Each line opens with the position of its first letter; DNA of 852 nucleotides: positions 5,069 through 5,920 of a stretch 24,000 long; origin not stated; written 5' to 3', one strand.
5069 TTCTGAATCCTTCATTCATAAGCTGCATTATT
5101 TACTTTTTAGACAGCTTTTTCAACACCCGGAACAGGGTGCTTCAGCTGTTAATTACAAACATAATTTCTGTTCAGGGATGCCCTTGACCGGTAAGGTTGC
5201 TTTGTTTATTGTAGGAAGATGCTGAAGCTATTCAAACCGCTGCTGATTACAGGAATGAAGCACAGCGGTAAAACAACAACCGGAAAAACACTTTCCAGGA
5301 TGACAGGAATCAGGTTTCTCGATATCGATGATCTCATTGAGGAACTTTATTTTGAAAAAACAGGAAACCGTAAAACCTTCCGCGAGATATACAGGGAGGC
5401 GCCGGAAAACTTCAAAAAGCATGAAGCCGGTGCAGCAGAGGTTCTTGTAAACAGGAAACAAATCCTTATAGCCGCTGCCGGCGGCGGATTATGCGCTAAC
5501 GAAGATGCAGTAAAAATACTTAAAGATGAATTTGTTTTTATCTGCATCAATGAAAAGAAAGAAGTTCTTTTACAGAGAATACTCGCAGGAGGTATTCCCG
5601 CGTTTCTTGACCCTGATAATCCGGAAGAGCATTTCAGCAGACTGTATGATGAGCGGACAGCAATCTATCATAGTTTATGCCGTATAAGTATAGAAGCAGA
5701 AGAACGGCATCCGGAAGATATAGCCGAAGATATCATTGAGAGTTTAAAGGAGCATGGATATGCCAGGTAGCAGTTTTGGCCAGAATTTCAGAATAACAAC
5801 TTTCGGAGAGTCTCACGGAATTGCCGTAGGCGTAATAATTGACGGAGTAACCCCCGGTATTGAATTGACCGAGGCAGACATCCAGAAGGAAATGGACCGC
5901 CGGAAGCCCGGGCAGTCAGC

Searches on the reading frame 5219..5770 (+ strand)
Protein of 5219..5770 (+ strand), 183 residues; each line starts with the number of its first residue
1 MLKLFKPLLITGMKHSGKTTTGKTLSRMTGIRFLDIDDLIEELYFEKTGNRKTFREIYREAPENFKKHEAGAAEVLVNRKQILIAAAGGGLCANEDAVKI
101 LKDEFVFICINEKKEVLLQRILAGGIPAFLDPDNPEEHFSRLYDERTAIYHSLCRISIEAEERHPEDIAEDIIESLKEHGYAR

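Call 14: search_protein_families(library=pfam, proteins=[window:5219-5770:+], max_evalue=0.001)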
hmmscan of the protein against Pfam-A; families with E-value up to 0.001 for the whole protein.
window:5219-5770:+ (183 aa): 2 families
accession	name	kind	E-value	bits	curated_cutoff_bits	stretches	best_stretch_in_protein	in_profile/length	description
PF01202.28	SKI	-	5.6e-21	75.8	22.1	1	16-176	3-158/159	Shikimate kinase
PF13238.12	AAA_18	-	1.1e-05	26.3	29.4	1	9-123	2-110/128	AAA domain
